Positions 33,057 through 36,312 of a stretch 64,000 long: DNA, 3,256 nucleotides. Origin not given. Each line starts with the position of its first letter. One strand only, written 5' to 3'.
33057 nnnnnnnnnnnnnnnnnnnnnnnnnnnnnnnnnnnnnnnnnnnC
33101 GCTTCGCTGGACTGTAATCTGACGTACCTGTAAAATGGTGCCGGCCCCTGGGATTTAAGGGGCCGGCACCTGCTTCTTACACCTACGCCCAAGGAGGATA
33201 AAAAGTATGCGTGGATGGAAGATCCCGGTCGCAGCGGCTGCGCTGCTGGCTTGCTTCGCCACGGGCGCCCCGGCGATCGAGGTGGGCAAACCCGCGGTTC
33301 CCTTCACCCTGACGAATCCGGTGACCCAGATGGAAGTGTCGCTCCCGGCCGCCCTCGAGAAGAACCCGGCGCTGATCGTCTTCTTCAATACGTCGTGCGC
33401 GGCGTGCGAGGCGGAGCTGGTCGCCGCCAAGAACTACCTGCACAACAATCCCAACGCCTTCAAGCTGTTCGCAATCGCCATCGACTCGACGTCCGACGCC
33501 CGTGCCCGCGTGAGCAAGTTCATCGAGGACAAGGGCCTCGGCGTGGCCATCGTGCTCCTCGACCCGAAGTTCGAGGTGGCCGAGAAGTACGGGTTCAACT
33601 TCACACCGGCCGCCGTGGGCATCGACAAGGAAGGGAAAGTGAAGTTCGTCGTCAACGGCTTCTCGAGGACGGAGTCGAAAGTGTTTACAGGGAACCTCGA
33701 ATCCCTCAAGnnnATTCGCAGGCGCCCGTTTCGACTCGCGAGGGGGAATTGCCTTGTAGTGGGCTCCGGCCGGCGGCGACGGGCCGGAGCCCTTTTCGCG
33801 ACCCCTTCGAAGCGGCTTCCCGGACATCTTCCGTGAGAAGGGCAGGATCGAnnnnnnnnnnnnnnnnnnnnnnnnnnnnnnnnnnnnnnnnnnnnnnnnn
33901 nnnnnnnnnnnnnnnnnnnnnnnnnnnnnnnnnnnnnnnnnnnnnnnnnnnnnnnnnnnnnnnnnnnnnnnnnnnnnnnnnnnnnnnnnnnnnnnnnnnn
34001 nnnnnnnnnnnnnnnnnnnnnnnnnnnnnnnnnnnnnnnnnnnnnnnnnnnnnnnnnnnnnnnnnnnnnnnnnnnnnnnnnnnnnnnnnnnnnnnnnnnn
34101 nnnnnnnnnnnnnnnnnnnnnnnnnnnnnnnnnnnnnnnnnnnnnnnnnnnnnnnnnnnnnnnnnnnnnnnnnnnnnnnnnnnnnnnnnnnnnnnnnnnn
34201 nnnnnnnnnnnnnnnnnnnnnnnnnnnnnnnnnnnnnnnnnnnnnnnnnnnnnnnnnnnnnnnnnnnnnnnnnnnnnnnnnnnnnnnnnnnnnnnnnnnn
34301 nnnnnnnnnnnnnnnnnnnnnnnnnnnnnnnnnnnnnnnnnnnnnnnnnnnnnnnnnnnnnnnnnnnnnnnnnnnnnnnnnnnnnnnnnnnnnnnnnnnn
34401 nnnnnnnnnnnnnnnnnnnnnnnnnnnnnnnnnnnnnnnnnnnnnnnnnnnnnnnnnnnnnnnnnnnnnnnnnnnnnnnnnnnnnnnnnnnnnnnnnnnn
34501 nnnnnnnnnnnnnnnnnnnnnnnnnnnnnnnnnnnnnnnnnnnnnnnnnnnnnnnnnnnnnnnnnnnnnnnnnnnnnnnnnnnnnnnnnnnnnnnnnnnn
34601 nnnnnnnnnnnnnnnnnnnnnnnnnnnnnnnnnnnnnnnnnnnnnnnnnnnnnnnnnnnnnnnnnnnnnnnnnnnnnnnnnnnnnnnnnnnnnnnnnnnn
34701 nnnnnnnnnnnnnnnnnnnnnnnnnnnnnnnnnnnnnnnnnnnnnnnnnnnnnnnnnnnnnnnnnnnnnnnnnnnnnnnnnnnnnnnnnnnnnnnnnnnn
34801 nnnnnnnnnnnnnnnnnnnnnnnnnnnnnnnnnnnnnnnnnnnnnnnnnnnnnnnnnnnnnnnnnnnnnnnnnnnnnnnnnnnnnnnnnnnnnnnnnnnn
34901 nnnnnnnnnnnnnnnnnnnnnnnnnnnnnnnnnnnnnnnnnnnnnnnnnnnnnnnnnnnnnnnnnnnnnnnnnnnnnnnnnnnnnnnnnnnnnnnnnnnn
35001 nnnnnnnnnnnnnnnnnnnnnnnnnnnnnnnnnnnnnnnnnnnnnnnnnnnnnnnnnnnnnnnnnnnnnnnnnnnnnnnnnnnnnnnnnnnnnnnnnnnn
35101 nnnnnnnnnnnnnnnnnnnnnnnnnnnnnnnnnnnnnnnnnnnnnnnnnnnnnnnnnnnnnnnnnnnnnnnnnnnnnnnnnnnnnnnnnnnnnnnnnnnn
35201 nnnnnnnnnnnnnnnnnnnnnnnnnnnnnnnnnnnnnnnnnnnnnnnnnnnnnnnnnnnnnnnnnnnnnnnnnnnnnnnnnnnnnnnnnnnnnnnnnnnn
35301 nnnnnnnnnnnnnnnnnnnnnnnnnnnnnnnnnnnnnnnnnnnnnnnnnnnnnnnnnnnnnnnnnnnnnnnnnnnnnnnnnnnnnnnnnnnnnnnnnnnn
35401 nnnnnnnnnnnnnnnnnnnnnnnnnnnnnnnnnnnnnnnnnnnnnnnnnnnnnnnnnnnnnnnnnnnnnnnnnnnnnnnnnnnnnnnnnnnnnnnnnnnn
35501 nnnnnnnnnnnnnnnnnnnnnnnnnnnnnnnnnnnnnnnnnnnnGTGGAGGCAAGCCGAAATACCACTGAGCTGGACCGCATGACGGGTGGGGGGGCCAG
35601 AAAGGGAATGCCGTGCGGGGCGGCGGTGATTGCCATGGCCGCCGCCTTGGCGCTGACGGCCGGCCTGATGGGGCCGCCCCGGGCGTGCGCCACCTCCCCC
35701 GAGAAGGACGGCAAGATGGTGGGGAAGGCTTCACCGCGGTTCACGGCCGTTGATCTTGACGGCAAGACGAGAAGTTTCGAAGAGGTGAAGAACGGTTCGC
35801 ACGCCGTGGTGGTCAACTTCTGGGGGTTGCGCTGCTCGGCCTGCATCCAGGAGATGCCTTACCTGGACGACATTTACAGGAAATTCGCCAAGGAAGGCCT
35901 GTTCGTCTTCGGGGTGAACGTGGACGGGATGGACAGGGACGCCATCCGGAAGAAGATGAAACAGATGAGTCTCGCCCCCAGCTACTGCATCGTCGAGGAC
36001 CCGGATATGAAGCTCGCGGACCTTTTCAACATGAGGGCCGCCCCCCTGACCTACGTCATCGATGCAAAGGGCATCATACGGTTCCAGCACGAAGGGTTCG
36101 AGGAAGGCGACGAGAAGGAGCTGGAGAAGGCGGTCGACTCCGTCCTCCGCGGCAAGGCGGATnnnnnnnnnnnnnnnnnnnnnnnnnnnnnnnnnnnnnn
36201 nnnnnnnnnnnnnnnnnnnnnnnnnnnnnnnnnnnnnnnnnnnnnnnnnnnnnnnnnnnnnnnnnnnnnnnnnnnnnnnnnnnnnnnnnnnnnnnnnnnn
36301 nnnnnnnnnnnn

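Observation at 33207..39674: Duplicated cassette of TlpA-thioredoxin(s) followed by a c554-like multihaem cytochrome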

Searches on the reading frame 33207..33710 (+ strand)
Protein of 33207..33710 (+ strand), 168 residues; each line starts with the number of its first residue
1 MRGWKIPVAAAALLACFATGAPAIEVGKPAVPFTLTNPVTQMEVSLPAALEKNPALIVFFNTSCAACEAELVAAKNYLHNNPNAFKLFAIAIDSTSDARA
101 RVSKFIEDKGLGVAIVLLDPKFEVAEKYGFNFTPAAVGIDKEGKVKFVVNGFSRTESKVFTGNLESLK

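Call 4: search_protein_families(library=pfam, proteins=[window:33207-33710:+], max_evalue=0.01)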
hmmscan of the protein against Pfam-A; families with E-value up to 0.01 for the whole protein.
window:33207-33710:+ (168 aa): 4 families
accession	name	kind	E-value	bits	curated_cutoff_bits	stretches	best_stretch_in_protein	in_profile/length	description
PF00578.27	AhpC-TSA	-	1.1e-12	48.4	26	1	26-147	1-123/124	AhpC/TSA family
PF08534.16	Redoxin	-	3.7e-11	43.4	26.6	1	26-158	2-143/148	Redoxin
PF13098.12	Thioredoxin_2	-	0.00014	22.6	27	1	49-153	2-95/104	Thioredoxin-like domain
PF13728.12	TraF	-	0.0049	17.2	23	0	49-147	126-208/224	F plasmid transfer operon protein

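Call 10: search_protein_families(library=ncbifam, proteins=[window:33207-33710:+], max_evalue=0.01)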
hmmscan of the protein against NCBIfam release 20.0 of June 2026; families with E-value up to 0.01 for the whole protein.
window:33207-33710:+ (168 aa): 4 families
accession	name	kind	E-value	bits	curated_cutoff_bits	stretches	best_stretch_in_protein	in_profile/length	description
NF002854.0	PRK03147.1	subfamily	5e-12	46.1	170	1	12-158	24-164/176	thiol-disulfide oxidoreductase ResA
NF041202.1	StoA_CxxC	exception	2.2e-09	37.4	210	1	35-149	37-148/163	endospore biogenesis thiol-disulfide oxidoreductase StoA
TIGR00385.1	dsbE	subfamily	1.4e-05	24.8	123.15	1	26-155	36-160/173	DsbE family thiol:disulfide interchange protein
NF010625.0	PRK14018.1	equivalog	0.003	16.1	522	1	12-152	15-159/521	bifunctional peptide-methionine (S)-S-oxide reductase MsrA/peptide-methionine (R)-S-oxide reductase MsrB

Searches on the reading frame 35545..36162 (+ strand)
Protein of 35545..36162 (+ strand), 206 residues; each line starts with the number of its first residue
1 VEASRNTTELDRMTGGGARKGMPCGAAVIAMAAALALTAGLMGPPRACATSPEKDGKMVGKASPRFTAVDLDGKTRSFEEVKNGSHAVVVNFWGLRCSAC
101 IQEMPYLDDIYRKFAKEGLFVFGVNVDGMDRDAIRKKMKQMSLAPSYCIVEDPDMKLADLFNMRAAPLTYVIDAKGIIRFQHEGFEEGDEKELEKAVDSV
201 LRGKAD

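Call 4: search_protein_families(library=pfam, proteins=[window:35545-36162:+], max_evalue=0.01)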
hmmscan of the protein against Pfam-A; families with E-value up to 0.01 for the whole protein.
window:35545-36162:+ (206 aa): 4 families
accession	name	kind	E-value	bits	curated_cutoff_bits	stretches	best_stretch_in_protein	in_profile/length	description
PF00578.27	AhpC-TSA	-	4.5e-20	72.3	26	1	59-180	1-123/124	AhpC/TSA family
PF08534.16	Redoxin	-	1e-14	55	26.6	1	59-196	2-147/148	Redoxin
PF13905.12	Thioredoxin_8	-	8.7e-07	29.6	27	1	88-177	4-93/94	Thioredoxin-like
PF00085.26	Thioredoxin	-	0.0023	18.3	23.5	1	79-138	12-70/103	Thioredoxin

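Call 10: search_protein_families(library=ncbifam, proteins=[window:35545-36162:+], max_evalue=0.01)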
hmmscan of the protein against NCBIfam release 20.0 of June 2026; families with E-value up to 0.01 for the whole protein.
window:35545-36162:+ (206 aa): 13 families
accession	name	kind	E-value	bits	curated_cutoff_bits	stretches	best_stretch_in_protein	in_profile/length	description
NF002854.0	PRK03147.1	subfamily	5.1e-22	78.6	170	1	53-185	32-159/176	thiol-disulfide oxidoreductase ResA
TIGR00385.1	dsbE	subfamily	3.8e-16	59.2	123.15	1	55-185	32-157/173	DsbE family thiol:disulfide interchange protein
NF011941.0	PRK15412.1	equivalog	1.2e-11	44.5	359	1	54-184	36-161/185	thiol:disulfide interchange protein DsbE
NF047696.1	ThlDiSintTplARhiz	equivalog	2.2e-07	30.9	230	1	70-157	84-168/219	thiol:disulfide interchange protein TlpA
NF047697.1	ThioredTrxAClost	equivalog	3.9e-07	30.2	140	1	79-139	11-70/105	thioredoxin TrxA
NF041202.1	StoA_CxxC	exception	6e-07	29.5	210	1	62-179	32-145/163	endospore biogenesis thiol-disulfide oxidoreductase StoA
NF041054.1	WAxxUGC_long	equivalog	3.6e-05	23.2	300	1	49-186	68-203/354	ResA-like WAxxUGC motif-containing protein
NF040769.1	SelL_rel_redox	subfamily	0.00013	21.7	120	1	62-186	2-123/173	SelL-related redox protein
TIGR01068.1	thioredoxin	equivalog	0.00048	20.2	96.8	1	79-137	8-65/101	thioredoxin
NF011576.0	PRK15000.1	subfamily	0.0023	17.6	301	1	59-181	4-140/200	peroxiredoxin C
NF009668.0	PRK13189.1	equivalog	0.0034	16.6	211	1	57-179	10-140/224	peroxiredoxin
TIGR03137.1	AhpC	equivalog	0.0059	16.4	272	1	83-181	30-134/187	alkyl hydroperoxide reductase subunit C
NF008229.0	PRK10996.1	equivalog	0.0079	15.9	125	1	67-120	34-87/141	thioredoxin TrxC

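Call 79: search_solved_structures(query=window:35581-36162:+, max_evalue=0.000001)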
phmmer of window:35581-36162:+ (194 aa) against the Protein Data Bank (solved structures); distinct sequences matched with E-value up to 0.000001: 25.
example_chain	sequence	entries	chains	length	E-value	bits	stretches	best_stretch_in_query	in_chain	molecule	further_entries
4nmu_A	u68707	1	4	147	1.3e-16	64.2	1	40-172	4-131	Thiol-disulfide oxidoreductase ResA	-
3gl3_A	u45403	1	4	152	1.6e-14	57.4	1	59-191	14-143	Putative Thiol:disulfide interchange protein DsbE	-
1st9_A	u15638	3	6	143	1.4e-13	54.3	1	48-166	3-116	Thiol-disulfide oxidoreductase resA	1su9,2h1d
2f9s_A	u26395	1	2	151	1.7e-13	54.1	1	48-166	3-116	Thiol-disulfide oxidoreductase resA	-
3c71_A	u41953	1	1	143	2.7e-13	53.4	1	48-166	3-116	Thiol-disulfide oxidoreductase resA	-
2h1b_A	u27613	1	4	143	3.7e-13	52.9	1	48-166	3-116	Thiol-disulfide oxidoreductase resA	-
3c73_A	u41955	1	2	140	5.5e-13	52.4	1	51-166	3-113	Thiol-disulfide oxidoreductase resA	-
2h19_A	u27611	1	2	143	2.6e-12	50.2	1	48-166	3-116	Thiol-disulfide oxidoreductase resA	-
2h1a_A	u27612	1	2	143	2.6e-12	50.2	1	48-166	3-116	Thiol-disulfide oxidoreductase resA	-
3hdc_A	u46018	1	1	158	5.1e-12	49.2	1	47-179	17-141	Thioredoxin family protein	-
2m72_A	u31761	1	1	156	7.3e-12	48.7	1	52-189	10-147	Uncharacterized thioredoxin-like protein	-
2h1g_A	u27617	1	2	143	4.7e-11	46.1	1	48-166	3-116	Thiol-disulfide oxidoreductase resA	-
2lrn_A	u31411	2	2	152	2.5e-10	43.7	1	47-165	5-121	Thiol:disulfide interchange protein | Putative thiol-disulfide oxidoreductase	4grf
3kh7_A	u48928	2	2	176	3.6e-10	43.2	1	41-172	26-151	Thiol:disulfide interchange protein dsbE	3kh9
3k8n_A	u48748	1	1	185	4.9e-10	42.7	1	36-172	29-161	Cytochrome c biogenesis protein ccmG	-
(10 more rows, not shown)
